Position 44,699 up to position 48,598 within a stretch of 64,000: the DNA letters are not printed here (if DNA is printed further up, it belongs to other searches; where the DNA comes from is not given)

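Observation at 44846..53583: Bacterial-type AddB/AddA-like helicase-nuclease operon in an archaeal chromosome, with cysteine-bracketed nuclease domains on both subunits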

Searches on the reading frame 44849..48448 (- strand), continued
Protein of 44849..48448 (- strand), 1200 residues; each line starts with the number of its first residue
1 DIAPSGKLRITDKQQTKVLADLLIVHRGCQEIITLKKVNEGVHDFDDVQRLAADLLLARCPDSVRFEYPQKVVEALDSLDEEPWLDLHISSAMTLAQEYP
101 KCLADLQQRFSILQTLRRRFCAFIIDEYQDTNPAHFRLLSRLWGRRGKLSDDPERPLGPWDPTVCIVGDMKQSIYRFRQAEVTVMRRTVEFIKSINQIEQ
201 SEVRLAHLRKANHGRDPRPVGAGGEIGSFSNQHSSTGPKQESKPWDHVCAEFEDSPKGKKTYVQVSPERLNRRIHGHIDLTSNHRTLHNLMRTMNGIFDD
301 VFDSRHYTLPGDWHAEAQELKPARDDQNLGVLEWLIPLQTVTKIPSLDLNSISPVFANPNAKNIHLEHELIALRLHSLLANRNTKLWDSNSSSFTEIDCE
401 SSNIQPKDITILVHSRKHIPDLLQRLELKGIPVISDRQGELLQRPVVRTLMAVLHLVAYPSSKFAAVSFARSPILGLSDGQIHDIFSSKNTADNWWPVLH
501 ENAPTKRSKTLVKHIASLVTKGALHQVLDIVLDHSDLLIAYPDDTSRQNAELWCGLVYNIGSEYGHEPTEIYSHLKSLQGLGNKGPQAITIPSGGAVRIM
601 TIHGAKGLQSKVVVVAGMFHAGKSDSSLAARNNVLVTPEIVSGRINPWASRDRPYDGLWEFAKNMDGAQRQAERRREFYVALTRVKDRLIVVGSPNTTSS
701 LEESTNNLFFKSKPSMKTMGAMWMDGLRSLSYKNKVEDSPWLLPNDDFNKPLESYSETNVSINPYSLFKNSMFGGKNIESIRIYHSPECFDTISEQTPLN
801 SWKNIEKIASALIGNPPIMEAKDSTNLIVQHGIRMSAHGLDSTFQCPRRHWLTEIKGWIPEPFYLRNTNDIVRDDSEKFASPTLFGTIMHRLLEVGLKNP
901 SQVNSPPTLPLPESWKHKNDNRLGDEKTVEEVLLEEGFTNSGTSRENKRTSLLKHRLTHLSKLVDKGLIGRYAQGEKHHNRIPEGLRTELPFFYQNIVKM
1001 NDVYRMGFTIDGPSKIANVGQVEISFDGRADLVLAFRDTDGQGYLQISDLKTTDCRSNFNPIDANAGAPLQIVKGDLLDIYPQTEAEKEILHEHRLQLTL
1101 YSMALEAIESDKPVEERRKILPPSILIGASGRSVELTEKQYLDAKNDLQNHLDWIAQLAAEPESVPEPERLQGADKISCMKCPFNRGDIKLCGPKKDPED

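Call 64: find_encoding_contigs(protein=P0365, flank=8000, max_places=1)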
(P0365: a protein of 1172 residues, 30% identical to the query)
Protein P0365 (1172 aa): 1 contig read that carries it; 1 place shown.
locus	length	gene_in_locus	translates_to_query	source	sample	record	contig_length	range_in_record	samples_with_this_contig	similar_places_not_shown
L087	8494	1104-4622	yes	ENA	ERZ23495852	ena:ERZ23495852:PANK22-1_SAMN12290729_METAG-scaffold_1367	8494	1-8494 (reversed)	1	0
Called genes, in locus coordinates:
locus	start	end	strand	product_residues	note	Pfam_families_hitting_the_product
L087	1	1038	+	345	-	?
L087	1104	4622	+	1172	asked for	PF00580:UvrD-helicase, PF13245:AAA_19, PF13361:UvrD_C, PF13538:UvrD_C_2 (faint), PF12705:PDDEXK_1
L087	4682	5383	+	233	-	-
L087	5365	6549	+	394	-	PF01408:GFO_IDH_MocA, PF02894:GFO_IDH_MocA_C, PF22725:GFO_IDH_MocA_C3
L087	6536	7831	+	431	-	PF01555:N6_N4_Mtase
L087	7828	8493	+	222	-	?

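Call 68: list_cluster_members(proteins=[P0375, P0387, P0367, P0365, P0321, P0372, P0377, P0360, P0364, P0384])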
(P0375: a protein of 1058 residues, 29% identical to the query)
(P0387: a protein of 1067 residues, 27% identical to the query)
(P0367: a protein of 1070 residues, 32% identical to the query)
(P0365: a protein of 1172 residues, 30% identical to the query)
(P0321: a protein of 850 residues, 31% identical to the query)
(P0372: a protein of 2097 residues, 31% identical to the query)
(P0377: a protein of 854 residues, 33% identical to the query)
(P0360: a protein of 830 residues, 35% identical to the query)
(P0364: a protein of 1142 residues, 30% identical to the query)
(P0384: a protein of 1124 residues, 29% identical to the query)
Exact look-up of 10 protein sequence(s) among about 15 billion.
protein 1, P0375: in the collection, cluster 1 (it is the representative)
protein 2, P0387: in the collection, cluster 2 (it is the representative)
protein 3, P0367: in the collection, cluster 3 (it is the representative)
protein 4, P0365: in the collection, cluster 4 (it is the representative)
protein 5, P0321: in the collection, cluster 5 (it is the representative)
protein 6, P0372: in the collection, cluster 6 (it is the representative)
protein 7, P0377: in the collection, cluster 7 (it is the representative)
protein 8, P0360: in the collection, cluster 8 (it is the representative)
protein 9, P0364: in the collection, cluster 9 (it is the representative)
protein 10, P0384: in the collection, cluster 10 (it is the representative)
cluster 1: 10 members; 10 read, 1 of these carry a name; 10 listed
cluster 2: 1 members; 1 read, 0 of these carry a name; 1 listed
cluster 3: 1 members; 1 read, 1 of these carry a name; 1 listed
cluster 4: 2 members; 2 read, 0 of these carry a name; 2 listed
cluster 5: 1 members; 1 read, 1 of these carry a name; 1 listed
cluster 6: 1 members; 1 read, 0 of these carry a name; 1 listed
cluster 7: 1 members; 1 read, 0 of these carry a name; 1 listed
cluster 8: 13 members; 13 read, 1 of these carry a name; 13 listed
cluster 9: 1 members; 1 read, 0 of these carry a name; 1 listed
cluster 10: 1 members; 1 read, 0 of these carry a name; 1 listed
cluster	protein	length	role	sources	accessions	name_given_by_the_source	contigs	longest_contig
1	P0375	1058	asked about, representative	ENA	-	-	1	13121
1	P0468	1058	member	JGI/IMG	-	ATP-dependent helicase/nuclease subunit A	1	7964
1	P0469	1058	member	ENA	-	-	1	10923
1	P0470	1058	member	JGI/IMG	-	-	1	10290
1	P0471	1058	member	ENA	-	-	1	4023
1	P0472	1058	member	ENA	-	-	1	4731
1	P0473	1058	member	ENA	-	-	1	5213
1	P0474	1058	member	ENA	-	-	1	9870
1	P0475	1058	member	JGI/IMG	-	-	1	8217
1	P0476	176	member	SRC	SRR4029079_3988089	-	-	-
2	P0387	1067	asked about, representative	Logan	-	-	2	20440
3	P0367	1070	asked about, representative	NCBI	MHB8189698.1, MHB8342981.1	MAG: UvrD-helicase domain-containing protein [Ferrimicrobium sp.]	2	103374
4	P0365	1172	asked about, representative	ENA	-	-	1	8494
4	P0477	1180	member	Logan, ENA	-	-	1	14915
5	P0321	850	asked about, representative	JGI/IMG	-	ATP-dependent helicase/nuclease subunit A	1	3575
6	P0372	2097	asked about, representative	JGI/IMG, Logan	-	-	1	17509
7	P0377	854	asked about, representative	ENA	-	-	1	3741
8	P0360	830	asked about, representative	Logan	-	-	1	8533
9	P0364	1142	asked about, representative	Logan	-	-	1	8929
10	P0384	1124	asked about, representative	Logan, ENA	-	-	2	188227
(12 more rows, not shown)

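Call 73: find_encoding_contigs(protein=P0387, flank=8000, max_places=1)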
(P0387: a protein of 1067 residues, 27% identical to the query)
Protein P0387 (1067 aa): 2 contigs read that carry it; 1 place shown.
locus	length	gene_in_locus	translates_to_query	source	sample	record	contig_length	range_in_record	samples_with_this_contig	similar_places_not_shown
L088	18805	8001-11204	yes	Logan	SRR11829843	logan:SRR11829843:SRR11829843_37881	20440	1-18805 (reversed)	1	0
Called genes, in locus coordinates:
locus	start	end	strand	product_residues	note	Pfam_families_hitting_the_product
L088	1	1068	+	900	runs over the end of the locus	?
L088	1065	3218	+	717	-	-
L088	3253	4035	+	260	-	PF00657:Lipase_GDSL, PF13472:Lipase_GDSL_2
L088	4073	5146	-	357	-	PF07470:Glyco_hydro_88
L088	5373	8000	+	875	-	PF12705:PDDEXK_1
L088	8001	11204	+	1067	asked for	PF00580:UvrD-helicase, PF13245:AAA_19, PF13361:UvrD_C, PF13538:UvrD_C_2 (faint), PF12705:PDDEXK_1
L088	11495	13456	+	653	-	PF01095:Pectinesterase, PF09492:Pec_lyase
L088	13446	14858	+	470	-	PF12708:Pect-lyase_RHGA_epim (weak), PF00295:Glyco_hydro_28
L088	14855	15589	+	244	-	PF00657:Lipase_GDSL, PF13472:Lipase_GDSL_2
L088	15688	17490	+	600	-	PF07470:Glyco_hydro_88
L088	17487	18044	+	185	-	PF07883:Cupin_2 (faint)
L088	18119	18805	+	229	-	?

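Call 79: search_protein_families(library=ncbifam, proteins=[P0375, L086:3610-6309:+, P0387, L088:5373-7997:+, P0314, P0271, L004:6510-10001:+], max_evalue=0.00001)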
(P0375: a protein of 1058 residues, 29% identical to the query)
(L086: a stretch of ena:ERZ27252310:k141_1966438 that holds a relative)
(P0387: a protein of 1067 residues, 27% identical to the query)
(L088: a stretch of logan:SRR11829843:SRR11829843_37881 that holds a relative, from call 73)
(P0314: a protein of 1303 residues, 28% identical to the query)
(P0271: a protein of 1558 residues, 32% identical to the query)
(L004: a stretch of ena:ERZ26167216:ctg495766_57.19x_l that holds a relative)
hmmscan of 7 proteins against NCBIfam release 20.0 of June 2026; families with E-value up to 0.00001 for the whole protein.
P0375 (1058 aa): 15 families
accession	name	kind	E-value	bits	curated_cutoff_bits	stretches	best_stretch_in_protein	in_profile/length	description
TIGR02785.1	addA_Gpos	equivalog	6.6e-85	285.9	707.65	2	287-788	329-878/1234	helicase-exonuclease AddAB subunit AddA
TIGR02784.1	addA_alphas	equivalog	1.9e-69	235.2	860.75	2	86-826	111-912/1138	double-strand break repair helicase AddA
TIGR01073.1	pcrA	equivalog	8.5e-64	216.1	911.2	2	308-714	174-570/725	DNA helicase PcrA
TIGR00609.1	recB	equivalog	2.5e-63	214.7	696.05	2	287-828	314-856/1175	exodeoxyribonuclease V subunit beta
NF008743.0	PRK11773.1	equivalog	5.8e-55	186.9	965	2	315-712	186-573/720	DNA helicase II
TIGR01075.1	uvrD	equivalog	3.2e-53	181.1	1144.45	2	315-635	181-471/715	DNA helicase II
TIGR01074.1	rep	equivalog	3.9e-50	170.8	951.45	2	313-711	177-570/668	DNA helicase Rep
NF010485.0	PRK13909.1-2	equivalog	2.1e-40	138.8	650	3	296-550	282-525/909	RecB-like helicase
NF008172.0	PRK10919.1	equivalog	9.4e-39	133.1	1168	2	1-128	1-122/673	DNA helicase Rep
NF010487.0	PRK13909.1-4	equivalog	2.7e-33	115.3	759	3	338-538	324-515/924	RecB-like helicase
NF008276.0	PRK11054.1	equivalog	1.4e-32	113.1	543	3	312-431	405-524/684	DNA helicase IV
NF008128.0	PRK10876.1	equivalog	3.9e-29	101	1697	1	295-780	328-809/1181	exodeoxyribonuclease V subunit beta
NF010486.0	PRK13909.1-3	equivalog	2.8e-15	55.4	1109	0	14-78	5-68/921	RecB-like helicase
NF010484.0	PRK13909.1-1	equivalog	1.4e-12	46.3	1074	0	16-76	7-66/945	RecB-like helicase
NF041464.1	HelD_BACSU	equivalog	4.3e-06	24.9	419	0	310-418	517-625/779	RNA polymerase recycling motor HelD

L086:3610-6309:+ (900 aa): 4 families
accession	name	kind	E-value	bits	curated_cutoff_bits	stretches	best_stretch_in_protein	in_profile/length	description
TIGR03623.1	TIGR03623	subfamily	1.5e-21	76.3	299.6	1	648-821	605-783/876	probable DNA repair protein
TIGR02773.1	addB_Gpos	equivalog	1.4e-13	49.5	903.7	0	273-326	337-390/1159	helicase-exonuclease AddAB subunit AddB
TIGR02774.1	rexB_recomb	equivalog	2.9e-13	49.2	718.35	1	643-864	745-971/1076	ATP-dependent nuclease subunit B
TIGR02786.1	addB_alphas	equivalog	1.7e-12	46.3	486.5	1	658-807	767-915/1024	double-strand break repair protein AddB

P0387 (1067 aa): 17 families
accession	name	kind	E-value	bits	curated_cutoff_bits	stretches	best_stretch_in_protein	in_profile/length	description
TIGR02785.1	addA_Gpos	equivalog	9.8e-96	321.8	707.65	2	290-787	332-878/1234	helicase-exonuclease AddAB subunit AddA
TIGR00609.1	recB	equivalog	3.3e-62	211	696.05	2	80-786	107-811/1175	exodeoxyribonuclease V subunit beta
TIGR01073.1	pcrA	equivalog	2.9e-59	201.1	911.2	2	296-718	163-570/725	DNA helicase PcrA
TIGR02784.1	addA_alphas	equivalog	7.4e-59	200.1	860.75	2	298-789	340-871/1138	double-strand break repair helicase AddA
TIGR01075.1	uvrD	equivalog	8e-50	169.9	1144.45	2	299-601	165-442/715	DNA helicase II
NF008743.0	PRK11773.1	equivalog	1.4e-48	165.9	965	2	297-598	168-444/720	DNA helicase II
TIGR01074.1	rep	equivalog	2.4e-46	158.3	951.45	2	295-715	159-570/668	DNA helicase Rep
NF010485.0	PRK13909.1-2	equivalog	6.8e-41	140.4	650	2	296-441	282-439/909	RecB-like helicase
NF008172.0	PRK10919.1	equivalog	7.5e-36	123.6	1168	2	2-120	2-113/673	DNA helicase Rep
NF010487.0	PRK13909.1-4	equivalog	7.9e-34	117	759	3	307-544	289-517/924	RecB-like helicase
NF008128.0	PRK10876.1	equivalog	1.3e-25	89.3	1697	1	294-779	327-809/1181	exodeoxyribonuclease V subunit beta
NF008276.0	PRK11054.1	equivalog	4.3e-25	88.3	543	2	307-439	400-529/684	DNA helicase IV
NF010486.0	PRK13909.1-3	equivalog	3.2e-23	81.7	1109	1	311-531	297-512/921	RecB-like helicase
NF010484.0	PRK13909.1-1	equivalog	6.9e-12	43.9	1074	1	17-70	8-60/945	RecB-like helicase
TIGR00372.1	cas4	equivalog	6e-10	39.2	65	1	937-1052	51-179/180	CRISPR-associated protein Cas4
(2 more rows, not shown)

L088:5373-7997:+ (875 aa): 3 families
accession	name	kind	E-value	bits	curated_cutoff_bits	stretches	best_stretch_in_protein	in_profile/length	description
TIGR03623.1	TIGR03623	subfamily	1.7e-14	53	299.6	1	459-796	471-783/876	probable DNA repair protein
TIGR02773.1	addB_Gpos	equivalog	4.4e-14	51.1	903.7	0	463-548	596-683/1159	helicase-exonuclease AddAB subunit AddB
TIGR02786.1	addB_alphas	equivalog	7.5e-10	37.5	486.5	1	616-772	750-905/1024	double-strand break repair protein AddB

P0314 (1303 aa): 14 families
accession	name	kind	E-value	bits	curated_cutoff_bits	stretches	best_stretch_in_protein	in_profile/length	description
TIGR02785.1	addA_Gpos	equivalog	9.7e-87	292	707.65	2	373-954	329-881/1234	helicase-exonuclease AddAB subunit AddA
TIGR02784.1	addA_alphas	equivalog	1.1e-86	292.3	860.75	2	138-958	112-876/1138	double-strand break repair helicase AddA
TIGR00609.1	recB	equivalog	7.2e-60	203.2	696.05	2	393-958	334-819/1175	exodeoxyribonuclease V subunit beta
TIGR01073.1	pcrA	equivalog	1.5e-57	195.5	911.2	2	646-880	345-581/725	DNA helicase PcrA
TIGR01075.1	uvrD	equivalog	6.1e-39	133.9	1144.45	2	646-873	343-574/715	DNA helicase II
TIGR01074.1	rep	equivalog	1.9e-38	132.2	951.45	2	646-874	342-578/668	DNA helicase Rep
NF008743.0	PRK11773.1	equivalog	7.8e-37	127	965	2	646-873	348-579/720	DNA helicase II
NF010485.0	PRK13909.1-2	equivalog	8.3e-35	120.3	650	1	375-539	275-430/909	RecB-like helicase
NF008128.0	PRK10876.1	equivalog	7.3e-33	113.3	1697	2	393-536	340-464/1181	exodeoxyribonuclease V subunit beta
NF008172.0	PRK10919.1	equivalog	3.2e-25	88.4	1168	2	384-487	163-253/673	DNA helicase Rep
NF010487.0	PRK13909.1-4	equivalog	2.1e-20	72.6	759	1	391-539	288-427/924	RecB-like helicase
NF008276.0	PRK11054.1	equivalog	1.2e-16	60.4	543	1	372-501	379-492/684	DNA helicase IV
NF010484.0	PRK13909.1-1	equivalog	3.5e-11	41.6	1074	0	392-499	303-412/945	RecB-like helicase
NF010486.0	PRK13909.1-3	equivalog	9.3e-09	33.8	1109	1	425-498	326-396/921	RecB-like helicase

P0271 (1558 aa): 13 families
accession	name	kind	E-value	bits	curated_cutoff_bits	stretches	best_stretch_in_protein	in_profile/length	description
TIGR02785.1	addA_Gpos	equivalog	5.4e-35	120.6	707.65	2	953-1056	783-884/1234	helicase-exonuclease AddAB subunit AddA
TIGR02784.1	addA_alphas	equivalog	7.8e-33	113.9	860.75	2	761-1061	580-880/1138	double-strand break repair helicase AddA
TIGR00609.1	recB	equivalog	1e-24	86.8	696.05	3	535-606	374-433/1175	exodeoxyribonuclease V subunit beta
TIGR01073.1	pcrA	equivalog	1.3e-23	83.3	911.2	1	530-597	207-260/725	DNA helicase PcrA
NF010485.0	PRK13909.1-2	equivalog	1.2e-18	66.7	650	1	535-600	334-394/909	RecB-like helicase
NF008743.0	PRK11773.1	equivalog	5e-18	64.8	965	1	530-606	211-273/720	DNA helicase II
TIGR01075.1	uvrD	equivalog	7.8e-18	64.1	1144.45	1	531-605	207-267/715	DNA helicase II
TIGR01074.1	rep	equivalog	8e-16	57.4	951.45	0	530-599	204-259/668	DNA helicase Rep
NF010487.0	PRK13909.1-4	equivalog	2.5e-13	49.2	759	0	533-599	328-389/924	RecB-like helicase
NF008128.0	PRK10876.1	equivalog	7.3e-13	47.1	1697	0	530-607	375-440/1181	exodeoxyribonuclease V subunit beta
NF008276.0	PRK11054.1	equivalog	1.1e-09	37.4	543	0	534-596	432-482/684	DNA helicase IV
NF008172.0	PRK10919.1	equivalog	2.1e-08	32.9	1168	0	531-594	206-255/673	DNA helicase Rep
NF010486.0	PRK13909.1-3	equivalog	1.5e-07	29.9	1109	0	534-597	332-390/921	RecB-like helicase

L004:6510-10001:+ (1164 aa): 0 families
